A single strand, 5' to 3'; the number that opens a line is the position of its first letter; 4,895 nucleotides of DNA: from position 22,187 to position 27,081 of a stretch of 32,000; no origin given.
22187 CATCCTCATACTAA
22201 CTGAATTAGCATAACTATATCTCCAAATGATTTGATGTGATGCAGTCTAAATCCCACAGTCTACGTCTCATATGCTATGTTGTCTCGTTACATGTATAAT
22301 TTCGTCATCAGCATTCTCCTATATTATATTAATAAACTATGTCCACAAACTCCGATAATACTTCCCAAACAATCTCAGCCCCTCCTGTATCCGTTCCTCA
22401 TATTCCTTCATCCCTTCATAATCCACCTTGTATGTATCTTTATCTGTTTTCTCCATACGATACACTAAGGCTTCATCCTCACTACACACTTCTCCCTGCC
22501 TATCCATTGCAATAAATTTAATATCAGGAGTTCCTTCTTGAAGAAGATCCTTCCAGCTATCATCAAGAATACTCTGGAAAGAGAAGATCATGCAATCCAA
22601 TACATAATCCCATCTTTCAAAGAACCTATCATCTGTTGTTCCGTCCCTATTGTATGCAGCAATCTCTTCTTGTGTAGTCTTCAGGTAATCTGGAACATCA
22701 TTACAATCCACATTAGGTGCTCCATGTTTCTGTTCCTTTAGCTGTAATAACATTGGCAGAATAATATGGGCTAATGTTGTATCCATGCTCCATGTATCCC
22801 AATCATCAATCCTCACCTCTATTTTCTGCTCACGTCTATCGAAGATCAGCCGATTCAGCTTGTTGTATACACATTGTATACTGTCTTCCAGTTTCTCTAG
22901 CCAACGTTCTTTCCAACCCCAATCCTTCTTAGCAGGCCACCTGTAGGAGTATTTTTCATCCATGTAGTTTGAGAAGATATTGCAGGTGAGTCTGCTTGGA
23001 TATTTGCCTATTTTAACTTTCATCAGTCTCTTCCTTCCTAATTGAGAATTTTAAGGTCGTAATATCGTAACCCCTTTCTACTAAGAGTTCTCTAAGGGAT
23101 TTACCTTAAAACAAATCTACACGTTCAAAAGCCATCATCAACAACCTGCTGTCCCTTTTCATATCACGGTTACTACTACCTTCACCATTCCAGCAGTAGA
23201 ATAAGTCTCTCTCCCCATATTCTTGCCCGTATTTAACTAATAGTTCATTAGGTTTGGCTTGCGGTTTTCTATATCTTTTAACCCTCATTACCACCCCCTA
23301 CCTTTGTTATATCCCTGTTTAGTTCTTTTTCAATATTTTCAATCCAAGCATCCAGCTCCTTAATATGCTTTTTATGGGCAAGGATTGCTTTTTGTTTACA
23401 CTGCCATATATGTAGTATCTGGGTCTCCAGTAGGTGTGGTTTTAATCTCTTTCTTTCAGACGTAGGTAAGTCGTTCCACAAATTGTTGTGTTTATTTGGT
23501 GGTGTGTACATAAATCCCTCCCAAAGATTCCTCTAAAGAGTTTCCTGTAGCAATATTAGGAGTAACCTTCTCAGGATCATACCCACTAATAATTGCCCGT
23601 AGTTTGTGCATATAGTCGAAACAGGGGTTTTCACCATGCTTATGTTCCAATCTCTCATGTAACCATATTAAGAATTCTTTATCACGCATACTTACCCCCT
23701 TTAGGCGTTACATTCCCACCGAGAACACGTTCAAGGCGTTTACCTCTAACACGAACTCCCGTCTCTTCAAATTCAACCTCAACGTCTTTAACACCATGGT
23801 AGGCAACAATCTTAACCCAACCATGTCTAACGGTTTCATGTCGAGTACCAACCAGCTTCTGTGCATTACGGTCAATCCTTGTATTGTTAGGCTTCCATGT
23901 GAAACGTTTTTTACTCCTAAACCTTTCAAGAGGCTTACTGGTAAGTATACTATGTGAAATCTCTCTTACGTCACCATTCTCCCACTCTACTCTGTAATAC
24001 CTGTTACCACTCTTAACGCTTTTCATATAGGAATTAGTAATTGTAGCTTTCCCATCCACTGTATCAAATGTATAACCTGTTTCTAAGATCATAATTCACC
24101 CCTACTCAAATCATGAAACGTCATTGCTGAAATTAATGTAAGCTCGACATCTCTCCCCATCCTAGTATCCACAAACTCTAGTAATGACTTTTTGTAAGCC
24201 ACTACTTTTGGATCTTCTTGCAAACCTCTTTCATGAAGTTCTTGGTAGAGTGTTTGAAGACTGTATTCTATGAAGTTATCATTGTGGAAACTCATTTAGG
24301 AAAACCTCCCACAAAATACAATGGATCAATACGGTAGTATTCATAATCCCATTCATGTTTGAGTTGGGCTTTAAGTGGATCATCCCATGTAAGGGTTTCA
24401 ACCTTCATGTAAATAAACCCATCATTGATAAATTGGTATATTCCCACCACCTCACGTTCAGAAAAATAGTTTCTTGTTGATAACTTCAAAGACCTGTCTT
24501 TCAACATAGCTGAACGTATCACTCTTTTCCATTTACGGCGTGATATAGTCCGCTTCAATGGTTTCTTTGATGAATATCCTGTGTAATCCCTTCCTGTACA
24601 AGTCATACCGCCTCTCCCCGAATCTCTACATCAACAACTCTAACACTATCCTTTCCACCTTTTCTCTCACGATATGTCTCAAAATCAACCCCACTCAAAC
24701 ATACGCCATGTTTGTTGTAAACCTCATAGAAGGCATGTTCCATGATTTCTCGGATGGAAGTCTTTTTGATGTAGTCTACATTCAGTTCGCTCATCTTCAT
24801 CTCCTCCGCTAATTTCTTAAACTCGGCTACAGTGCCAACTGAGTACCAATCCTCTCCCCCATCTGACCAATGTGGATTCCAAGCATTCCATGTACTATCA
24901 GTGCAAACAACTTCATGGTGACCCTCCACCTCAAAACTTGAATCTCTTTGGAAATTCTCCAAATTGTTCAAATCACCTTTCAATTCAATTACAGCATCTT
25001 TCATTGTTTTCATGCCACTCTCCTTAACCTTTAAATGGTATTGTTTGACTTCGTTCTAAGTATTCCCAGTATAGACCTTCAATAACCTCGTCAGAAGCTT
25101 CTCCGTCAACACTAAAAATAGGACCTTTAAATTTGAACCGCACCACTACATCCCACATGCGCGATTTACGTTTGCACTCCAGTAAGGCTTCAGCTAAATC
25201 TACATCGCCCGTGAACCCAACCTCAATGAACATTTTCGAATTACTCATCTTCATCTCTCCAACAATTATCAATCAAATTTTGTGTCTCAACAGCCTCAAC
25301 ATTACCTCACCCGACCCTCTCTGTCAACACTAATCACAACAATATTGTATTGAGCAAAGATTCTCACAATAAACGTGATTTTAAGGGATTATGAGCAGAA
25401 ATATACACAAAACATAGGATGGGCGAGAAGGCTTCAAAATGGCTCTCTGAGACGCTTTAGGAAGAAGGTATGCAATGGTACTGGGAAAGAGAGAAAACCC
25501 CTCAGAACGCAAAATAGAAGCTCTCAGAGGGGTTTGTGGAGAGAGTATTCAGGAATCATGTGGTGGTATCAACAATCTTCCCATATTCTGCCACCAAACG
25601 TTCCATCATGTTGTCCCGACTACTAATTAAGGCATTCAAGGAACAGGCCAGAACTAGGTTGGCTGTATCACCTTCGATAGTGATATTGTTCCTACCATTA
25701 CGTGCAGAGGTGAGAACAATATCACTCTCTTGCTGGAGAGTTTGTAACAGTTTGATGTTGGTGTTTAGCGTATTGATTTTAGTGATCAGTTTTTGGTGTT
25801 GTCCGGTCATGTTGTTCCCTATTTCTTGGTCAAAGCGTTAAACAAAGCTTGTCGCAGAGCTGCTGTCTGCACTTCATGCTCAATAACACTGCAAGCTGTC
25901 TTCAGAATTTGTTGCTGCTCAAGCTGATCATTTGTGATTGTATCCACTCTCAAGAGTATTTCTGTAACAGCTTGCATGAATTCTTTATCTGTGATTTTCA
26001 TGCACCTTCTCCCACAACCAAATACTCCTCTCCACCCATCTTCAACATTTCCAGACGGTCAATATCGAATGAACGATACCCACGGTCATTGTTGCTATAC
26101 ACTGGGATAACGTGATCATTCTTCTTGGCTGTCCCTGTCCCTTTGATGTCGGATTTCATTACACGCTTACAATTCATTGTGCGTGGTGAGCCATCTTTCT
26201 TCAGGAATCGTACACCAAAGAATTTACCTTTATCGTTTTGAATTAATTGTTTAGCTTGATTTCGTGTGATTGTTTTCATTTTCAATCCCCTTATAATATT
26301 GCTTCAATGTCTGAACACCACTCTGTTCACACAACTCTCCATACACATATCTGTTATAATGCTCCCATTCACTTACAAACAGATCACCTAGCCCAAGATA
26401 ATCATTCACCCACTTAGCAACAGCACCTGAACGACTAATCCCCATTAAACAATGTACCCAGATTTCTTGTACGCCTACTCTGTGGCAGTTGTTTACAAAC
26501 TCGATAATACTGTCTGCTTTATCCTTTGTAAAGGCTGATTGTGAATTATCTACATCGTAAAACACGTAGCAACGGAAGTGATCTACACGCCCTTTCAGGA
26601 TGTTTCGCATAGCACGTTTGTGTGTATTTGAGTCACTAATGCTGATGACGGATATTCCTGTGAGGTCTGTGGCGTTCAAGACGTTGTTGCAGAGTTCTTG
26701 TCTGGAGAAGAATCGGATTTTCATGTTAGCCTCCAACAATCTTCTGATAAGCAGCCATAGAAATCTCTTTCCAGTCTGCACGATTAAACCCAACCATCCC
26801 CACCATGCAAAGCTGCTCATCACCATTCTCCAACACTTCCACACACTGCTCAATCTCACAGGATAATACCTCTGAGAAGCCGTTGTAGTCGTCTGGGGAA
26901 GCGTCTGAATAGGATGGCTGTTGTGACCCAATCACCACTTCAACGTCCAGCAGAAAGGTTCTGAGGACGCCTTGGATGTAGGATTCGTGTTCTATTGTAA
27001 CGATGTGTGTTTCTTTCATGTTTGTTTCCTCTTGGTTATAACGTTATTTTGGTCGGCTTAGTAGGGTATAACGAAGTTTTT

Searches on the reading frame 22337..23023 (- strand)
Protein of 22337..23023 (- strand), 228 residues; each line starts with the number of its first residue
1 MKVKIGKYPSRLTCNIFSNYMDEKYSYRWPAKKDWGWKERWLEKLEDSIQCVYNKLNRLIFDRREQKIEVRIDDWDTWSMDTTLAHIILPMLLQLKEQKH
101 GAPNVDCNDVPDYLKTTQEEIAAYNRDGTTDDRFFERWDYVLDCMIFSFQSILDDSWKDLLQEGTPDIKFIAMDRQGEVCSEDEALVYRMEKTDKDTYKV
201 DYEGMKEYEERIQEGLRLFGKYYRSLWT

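Call 12: search_protein_families(library=phrogs, proteins=[window:22337-23023:-], max_evalue=0.001)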
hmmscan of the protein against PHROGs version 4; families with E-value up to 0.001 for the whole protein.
window:22337-23023:- (228 aa): 1 family
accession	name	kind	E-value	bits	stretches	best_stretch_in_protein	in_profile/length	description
phrog_11543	-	unknown function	2e-65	221.4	1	1-228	1-173/173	-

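Call 50: search_protein_families(library=ncbifam, proteins=[window:22337-23023:-], max_evalue=0.01)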
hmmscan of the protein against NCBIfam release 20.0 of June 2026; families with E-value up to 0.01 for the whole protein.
window:22337-23023:- (228 aa): 0 families

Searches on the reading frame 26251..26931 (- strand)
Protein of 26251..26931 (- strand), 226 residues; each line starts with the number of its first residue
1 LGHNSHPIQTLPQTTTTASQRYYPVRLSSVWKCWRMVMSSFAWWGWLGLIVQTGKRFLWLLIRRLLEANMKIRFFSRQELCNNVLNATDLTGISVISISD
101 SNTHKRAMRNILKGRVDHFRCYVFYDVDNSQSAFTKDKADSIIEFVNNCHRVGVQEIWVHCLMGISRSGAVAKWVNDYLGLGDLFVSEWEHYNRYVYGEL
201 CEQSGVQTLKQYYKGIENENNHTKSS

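Call 12: search_protein_families(library=phrogs, proteins=[window:26251-26931:-], max_evalue=0.001)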
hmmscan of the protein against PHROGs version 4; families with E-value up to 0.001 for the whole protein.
window:26251-26931:- (226 aa): 1 family
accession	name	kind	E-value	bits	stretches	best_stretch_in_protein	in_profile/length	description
phrog_5614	-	unknown function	2.1e-47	162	1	67-225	4-157/161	-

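Call 50: search_protein_families(library=ncbifam, proteins=[window:26251-26931:-], max_evalue=0.01)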
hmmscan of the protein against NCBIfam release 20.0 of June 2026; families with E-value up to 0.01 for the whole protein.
window:26251-26931:- (226 aa): 0 families
